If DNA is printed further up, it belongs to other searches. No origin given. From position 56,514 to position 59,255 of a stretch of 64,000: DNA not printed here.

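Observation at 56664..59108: Single polypeptide containing three tandem Cas4/AddB-like PD-(D/E)XK nuclease domains, each with its own four-Cys cluster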

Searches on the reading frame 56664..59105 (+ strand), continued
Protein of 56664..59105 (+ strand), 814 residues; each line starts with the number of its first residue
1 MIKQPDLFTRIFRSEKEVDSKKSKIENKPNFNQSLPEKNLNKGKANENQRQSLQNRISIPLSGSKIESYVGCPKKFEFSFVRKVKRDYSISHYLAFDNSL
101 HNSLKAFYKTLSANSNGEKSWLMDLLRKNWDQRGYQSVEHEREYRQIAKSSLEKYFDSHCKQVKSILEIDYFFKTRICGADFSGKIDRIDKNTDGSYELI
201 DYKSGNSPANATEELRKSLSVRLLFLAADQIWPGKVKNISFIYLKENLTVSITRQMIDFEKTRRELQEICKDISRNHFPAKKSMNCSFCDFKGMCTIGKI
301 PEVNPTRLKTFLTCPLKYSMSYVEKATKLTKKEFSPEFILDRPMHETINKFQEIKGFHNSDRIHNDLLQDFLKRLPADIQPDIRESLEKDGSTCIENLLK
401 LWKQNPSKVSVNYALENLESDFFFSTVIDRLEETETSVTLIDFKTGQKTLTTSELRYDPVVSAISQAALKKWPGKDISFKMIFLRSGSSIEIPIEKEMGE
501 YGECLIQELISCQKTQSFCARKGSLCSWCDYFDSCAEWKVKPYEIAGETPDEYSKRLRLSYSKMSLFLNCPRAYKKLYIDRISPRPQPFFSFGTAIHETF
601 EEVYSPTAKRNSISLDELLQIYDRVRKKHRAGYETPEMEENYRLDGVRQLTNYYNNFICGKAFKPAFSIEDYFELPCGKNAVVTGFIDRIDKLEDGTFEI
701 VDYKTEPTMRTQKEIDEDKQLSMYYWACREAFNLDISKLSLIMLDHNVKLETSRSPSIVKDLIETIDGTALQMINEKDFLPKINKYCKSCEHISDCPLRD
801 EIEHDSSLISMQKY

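Call 9: search_protein_families(library=pfam, proteins=[P0002, P0003, P0010, P0028, P0031, P0032, P0035, P0034], max_evalue=0.01)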
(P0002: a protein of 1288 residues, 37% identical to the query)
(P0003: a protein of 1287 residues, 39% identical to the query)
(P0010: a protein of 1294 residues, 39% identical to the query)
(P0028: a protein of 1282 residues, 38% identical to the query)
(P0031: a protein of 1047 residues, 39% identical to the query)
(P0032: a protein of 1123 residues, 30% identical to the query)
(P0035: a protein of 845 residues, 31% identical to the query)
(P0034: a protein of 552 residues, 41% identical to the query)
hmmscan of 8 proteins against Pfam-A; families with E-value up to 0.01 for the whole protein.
P0002 (1288 aa): 2 families
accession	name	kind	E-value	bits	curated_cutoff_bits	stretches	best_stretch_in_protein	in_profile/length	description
PF12705.13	PDDEXK_1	-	1.1e-118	396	22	5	1032-1271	1-247/247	PD-(D/E)XK nuclease superfamily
PF01930.23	Cas_Cas4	-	6.1e-07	30.1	22.7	0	1163-1270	55-158/160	Domain of unknown function DUF83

P0003 (1287 aa): 3 families
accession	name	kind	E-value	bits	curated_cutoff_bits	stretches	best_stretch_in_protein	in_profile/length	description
PF12705.13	PDDEXK_1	-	1.4e-123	412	22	5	1031-1270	1-247/247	PD-(D/E)XK nuclease superfamily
PF01930.23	Cas_Cas4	-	1.7e-12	48.2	22.7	0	1162-1269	55-158/160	Domain of unknown function DUF83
PF10926.14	DUF2800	-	0.00077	19.2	21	0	1031-1197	3-156/368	Protein of unknown function (DUF2800)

P0010 (1294 aa): 2 families
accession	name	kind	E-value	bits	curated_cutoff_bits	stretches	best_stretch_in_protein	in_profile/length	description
PF12705.13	PDDEXK_1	-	8.5e-121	403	22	5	63-298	2-247/247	PD-(D/E)XK nuclease superfamily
PF01930.23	Cas_Cas4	-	1.1e-10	42.3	22.7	0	1169-1276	55-158/160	Domain of unknown function DUF83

P0028 (1282 aa): 2 families
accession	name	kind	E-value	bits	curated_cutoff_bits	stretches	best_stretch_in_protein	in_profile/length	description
PF12705.13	PDDEXK_1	-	2.8e-122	407.8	22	5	1026-1265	1-247/247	PD-(D/E)XK nuclease superfamily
PF01930.23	Cas_Cas4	-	4.5e-08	33.8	22.7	1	1157-1264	58-158/160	Domain of unknown function DUF83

P0031 (1047 aa): 3 families
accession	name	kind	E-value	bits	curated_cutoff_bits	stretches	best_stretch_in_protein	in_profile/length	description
PF12705.13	PDDEXK_1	-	9.5e-109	363.5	22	4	792-1030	1-247/247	PD-(D/E)XK nuclease superfamily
PF01930.23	Cas_Cas4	-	4.9e-11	43.4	22.7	1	922-1029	55-158/160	Domain of unknown function DUF83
PF10926.14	DUF2800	-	0.00056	19.6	21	0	118-200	67-141/368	Protein of unknown function (DUF2800)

P0032 (1123 aa): 2 families
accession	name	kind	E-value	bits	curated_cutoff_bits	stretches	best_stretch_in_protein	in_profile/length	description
PF12705.13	PDDEXK_1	-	3e-100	335.7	22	5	63-298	2-247/247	PD-(D/E)XK nuclease superfamily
PF01930.23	Cas_Cas4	-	3.8e-05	24.3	22.7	0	906-1015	55-158/160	Domain of unknown function DUF83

P0035 (845 aa): 2 families
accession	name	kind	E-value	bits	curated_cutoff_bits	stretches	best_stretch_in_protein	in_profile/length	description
PF12705.13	PDDEXK_1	-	7.8e-77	259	22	4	58-293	2-247/247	PD-(D/E)XK nuclease superfamily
PF01930.23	Cas_Cas4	-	2.8e-05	24.7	22.7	0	180-292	53-158/160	Domain of unknown function DUF83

P0034 (552 aa): 2 families
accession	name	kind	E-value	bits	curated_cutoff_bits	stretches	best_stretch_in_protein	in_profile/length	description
PF12705.13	PDDEXK_1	-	9.6e-60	203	22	2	294-535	1-247/247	PD-(D/E)XK nuclease superfamily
PF01930.23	Cas_Cas4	-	1.4e-06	28.9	22.7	1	427-534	55-158/160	Domain of unknown function DUF83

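Call 12: find_encoding_contigs(protein=P0001, flank=10000, max_places=3)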
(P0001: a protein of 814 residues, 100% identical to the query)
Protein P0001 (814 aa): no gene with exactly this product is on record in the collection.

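Call 13: list_cluster_members(proteins=[P0001, P0003, P0010, P0021])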
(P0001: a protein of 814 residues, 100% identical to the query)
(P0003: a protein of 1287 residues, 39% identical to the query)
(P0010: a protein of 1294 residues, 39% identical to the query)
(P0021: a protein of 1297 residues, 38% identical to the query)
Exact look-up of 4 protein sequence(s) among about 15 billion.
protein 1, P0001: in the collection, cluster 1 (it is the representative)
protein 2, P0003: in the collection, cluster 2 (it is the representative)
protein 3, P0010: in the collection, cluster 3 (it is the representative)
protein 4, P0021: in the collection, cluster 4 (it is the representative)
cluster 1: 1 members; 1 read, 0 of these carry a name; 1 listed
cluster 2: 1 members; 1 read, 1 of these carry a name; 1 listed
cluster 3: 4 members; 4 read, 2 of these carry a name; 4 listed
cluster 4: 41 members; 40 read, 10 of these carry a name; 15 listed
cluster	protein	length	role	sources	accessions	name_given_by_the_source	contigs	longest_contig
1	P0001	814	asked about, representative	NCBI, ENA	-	-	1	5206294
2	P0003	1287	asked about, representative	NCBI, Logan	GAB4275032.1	MAG: hypothetical protein Kow0029_15820 [Candidatus Rifleibacteriota bacterium]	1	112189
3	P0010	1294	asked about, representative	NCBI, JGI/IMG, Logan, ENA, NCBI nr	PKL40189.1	MAG: hypothetical protein CVV41_20485 [Candidatus Riflebacteria bacterium ... | RecB family exonuclease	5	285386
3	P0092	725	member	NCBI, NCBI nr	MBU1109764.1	MAG: PD-(D/E)XK nuclease family protein, partial [Candidatus Riflebacteria bacterium] | PD-(D/E)XK nuclease family protein [Candidatus Riflebacteria bacterium]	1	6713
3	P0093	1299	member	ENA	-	-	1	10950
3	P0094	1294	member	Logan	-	-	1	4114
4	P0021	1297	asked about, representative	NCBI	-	-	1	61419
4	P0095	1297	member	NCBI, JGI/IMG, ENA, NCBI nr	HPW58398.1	MAG TPA: PD-(D/E)XK nuclease family protein [Candidatus Rifleibacterium sp.] | PD-(D/E)XK nuclease family protein [Candidatus Rifleibacterium sp.]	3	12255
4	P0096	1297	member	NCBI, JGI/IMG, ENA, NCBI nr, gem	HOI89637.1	MAG TPA: PD-(D/E)XK nuclease family protein [Candidatus Rifleibacterium sp.] | PD-(D/E)XK nuclease family protein [Candidatus Rifleibacterium sp.]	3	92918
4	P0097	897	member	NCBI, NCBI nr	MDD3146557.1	MAG: PD-(D/E)XK nuclease family protein, partial [Candidatus Riflebacteria bacterium] | PD-(D/E)XK nuclease family protein [Candidatus Riflebacteria bacterium]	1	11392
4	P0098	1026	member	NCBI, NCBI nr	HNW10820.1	MAG TPA: PD-(D/E)XK nuclease family protein, partial [Candidatus Rifleibacterium sp.] | PD-(D/E)XK nuclease family protein [Candidatus Rifleibacterium sp.]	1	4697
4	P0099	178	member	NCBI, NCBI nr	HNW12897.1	MAG TPA: PD-(D/E)XK nuclease family protein, partial [Candidatus Rifleibacterium sp.] | PD-(D/E)XK nuclease family protein [Candidatus Rifleibacterium sp.]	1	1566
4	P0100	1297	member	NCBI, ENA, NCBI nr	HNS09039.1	MAG TPA: PD-(D/E)XK nuclease family protein [Candidatus Ozemobacteraceae bacterium] | PD-(D/E)XK nuclease family protein [Candidatus Ozemobacteraceae bacterium]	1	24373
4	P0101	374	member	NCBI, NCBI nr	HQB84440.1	MAG TPA: PD-(D/E)XK nuclease family protein, partial [Candidatus Rifleibacterium sp.] | PD-(D/E)XK nuclease family protein [Candidatus Rifleibacterium sp.]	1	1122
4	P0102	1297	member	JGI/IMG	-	RecB family exonuclease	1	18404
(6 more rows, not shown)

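Call 14: find_encoding_contigs(protein=P0002, flank=10000, max_places=3)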
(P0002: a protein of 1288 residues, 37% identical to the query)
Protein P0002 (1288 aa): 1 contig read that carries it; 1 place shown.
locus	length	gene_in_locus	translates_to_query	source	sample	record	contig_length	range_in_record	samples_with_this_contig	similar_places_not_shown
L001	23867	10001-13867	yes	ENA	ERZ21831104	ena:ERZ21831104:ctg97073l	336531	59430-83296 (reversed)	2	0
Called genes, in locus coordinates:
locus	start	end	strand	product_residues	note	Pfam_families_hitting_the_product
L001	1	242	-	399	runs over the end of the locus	-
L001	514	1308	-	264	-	PF02582:DUF155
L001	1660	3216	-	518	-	PF05157:MshEN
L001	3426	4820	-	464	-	PF00291:PALP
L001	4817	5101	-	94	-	PF22010:OrtA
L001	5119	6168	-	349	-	PF19328:DAP_DH_C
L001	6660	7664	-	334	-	PF08238:Sel1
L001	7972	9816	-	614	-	PF07399:Na_H_antiport_3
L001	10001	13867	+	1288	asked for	PF01930:Cas_Cas4 (faint), PF12705:PDDEXK_1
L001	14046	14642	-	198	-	-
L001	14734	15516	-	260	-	PF01627:Hpt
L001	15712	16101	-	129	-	-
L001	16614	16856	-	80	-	-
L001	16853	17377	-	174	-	PF09949:APP1_cat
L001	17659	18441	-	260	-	PF00850:Hist_deacetyl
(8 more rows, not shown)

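Call 15: find_encoding_contigs(protein=P0010, flank=10000, max_places=3)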
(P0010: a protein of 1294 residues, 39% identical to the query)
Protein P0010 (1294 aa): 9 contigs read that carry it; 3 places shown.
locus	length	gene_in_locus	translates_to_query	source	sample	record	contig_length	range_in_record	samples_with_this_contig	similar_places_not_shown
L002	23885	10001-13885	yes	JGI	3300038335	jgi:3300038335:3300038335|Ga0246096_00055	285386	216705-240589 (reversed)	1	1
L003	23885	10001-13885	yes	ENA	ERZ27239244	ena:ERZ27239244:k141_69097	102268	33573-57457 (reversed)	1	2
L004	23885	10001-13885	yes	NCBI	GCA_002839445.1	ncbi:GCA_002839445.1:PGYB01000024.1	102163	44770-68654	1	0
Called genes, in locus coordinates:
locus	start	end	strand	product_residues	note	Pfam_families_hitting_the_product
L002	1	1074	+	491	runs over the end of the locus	PF02874:ATP-synt_ab_N, PF00006:ATP-synt_ab, PF22919:ATP-synt_VA_C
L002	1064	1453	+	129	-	PF02823:ATP-synt_DE_N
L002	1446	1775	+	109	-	PF09527:ATPase_gene1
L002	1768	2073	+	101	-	PF12966:AtpR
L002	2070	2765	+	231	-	PF00119:ATP-synt_A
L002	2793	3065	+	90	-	PF00137:ATP-synt_C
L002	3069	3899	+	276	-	PF00430:ATP-synt_B, PF00213:OSCP (weak)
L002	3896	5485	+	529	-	PF02874:ATP-synt_ab_N (faint), PF00006:ATP-synt_ab, PF00306:ATP-synt_ab_C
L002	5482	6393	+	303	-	PF00231:ATP-synt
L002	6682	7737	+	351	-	PF19328:DAP_DH_C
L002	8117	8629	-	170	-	-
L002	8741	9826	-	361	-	PF08238:Sel1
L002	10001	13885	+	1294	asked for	PF01930:Cas_Cas4 (faint), PF12705:PDDEXK_1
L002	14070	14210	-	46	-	-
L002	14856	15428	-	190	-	-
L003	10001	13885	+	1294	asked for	PF01930:Cas_Cas4 (faint), PF12705:PDDEXK_1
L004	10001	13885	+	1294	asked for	PF01930:Cas_Cas4 (faint), PF12705:PDDEXK_1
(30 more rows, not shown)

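Call 22: search_protein_representatives(protein=window:56664-59105:+)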
Query: 814 residues. Proteins with E-value up to 0.001 (for the whole library): 4952; up to 1e-10: 1655; up to 1e-30: 59. The best 150 are listed.
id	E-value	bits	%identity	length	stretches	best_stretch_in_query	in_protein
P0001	0.0e+00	1866.8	100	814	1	1-814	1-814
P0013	2.9e-283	958.6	39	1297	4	3-536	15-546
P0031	6.3e-250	848.4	40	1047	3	514-814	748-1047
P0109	3.8e-237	806.1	39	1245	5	506-814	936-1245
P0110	5.4e-192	656.8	43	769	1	60-814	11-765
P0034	3.4e-139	482.2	43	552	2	508-814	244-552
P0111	4.7e-110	385.8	41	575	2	519-812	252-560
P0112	2.3e-104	367.0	42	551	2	426-812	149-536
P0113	6.4e-99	349.0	36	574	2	439-812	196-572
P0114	7.3e-96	338.9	45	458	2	518-812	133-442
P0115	1.6e-94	334.5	38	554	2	518-803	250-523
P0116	3.6e-87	310.1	36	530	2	474-804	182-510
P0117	1.6e-85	304.6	36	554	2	514-802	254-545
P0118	8.5e-85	302.3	36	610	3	517-777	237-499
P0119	2.3e-80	287.6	35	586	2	524-802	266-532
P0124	7.4e-77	276.0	35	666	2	478-803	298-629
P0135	3.7e-55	204.2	32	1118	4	555-808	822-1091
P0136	2.0e-52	195.2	35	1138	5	556-731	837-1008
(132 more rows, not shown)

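Call 23: list_cluster_members(proteins=[P0110, P0109, P0111, P0112, P0113, P0115, P0118, P0124, P0135, P0136])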
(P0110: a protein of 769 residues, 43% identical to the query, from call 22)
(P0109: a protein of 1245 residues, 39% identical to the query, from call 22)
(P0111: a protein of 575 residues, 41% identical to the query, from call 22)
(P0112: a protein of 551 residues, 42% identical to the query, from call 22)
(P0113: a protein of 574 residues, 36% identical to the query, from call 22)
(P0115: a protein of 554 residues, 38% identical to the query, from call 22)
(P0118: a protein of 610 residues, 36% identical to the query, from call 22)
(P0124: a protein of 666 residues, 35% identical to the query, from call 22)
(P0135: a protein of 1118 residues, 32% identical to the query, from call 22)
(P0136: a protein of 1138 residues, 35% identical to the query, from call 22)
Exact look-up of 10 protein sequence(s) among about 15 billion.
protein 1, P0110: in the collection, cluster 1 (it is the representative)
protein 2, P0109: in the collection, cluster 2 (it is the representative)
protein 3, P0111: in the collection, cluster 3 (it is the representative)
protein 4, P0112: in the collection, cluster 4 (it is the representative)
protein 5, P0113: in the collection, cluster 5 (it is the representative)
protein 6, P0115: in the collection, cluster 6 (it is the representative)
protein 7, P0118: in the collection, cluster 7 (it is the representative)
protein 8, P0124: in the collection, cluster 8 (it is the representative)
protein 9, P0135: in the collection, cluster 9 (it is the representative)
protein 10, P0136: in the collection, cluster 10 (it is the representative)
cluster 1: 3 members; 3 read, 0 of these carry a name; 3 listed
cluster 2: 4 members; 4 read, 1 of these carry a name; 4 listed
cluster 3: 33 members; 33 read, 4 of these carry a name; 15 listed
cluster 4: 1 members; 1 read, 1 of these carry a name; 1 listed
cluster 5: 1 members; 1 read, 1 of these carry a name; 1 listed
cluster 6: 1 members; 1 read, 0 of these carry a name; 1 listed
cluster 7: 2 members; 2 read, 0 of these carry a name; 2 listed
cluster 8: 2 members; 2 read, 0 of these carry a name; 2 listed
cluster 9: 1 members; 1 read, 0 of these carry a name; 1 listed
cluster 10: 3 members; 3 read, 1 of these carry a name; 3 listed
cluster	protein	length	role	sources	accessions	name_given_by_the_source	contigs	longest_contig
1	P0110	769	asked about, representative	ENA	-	-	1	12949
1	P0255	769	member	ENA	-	-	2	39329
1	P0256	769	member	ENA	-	-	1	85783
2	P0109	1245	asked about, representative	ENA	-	-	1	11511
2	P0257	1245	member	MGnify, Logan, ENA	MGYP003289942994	CR=1 FL=1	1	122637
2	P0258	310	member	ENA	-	-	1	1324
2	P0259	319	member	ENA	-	-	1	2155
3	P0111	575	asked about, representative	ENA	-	-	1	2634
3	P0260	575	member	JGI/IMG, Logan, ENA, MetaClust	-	\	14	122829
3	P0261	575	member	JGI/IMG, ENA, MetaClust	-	\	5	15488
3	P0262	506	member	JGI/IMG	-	RecB family exonuclease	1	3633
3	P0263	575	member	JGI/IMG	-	putative RecB family exonuclease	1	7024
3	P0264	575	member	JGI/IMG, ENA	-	-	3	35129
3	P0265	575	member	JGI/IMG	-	-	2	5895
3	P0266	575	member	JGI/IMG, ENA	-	-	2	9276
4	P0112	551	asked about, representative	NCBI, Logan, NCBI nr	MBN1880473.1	PD-(D/E)XK nuclease family protein [bacterium] | PD-(D/E)XK nuclease family protein [candidate division CSSED10-310 bacterium]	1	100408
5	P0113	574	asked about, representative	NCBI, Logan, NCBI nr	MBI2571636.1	MAG: PD-(D/E)XK nuclease family protein [Candidatus Schekmanbacteria bacterium] | PD-(D/E)XK nuclease family protein [Candidatus Schekmanbacteria bacterium]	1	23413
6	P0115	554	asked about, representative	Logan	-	-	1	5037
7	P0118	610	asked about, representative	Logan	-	-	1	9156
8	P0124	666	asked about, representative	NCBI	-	-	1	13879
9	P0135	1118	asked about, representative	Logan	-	-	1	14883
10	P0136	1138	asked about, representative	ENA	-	-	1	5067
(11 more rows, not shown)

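Call 26: find_encoding_contigs(protein=P0034, flank=8000, max_places=2)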
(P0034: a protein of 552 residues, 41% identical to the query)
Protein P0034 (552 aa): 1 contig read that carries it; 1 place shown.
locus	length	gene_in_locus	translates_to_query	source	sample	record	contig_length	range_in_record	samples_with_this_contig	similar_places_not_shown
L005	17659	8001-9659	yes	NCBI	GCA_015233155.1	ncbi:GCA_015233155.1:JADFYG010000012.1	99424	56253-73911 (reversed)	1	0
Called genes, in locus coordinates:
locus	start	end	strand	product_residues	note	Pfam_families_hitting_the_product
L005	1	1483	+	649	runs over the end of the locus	PF02384:N6_Mtase, PF01170:UPF0020 (weak), PF07669:Eco57I, PF12950:TaqI_C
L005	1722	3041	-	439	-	PF14903:WG_beta_rep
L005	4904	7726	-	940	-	PF12419:DUF3670, PF00176:SNF2-rel_dom, PF00271:Helicase_C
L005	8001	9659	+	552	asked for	PF12705:PDDEXK_1, PF01930:Cas_Cas4 (faint), PF12705:PDDEXK_1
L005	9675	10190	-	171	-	-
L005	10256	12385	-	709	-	PF00989:PAS (weak), PF13426:PAS_9 (weak), PF00512:HisKA, PF02518:HATPase_c, PF00072:Response_reg, PF01627:Hpt (weak)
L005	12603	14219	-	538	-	-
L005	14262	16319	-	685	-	PF02705:K_trans, PF22776:K_trans_C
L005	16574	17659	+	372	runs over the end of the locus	PF03747:ADP_ribosyl_GH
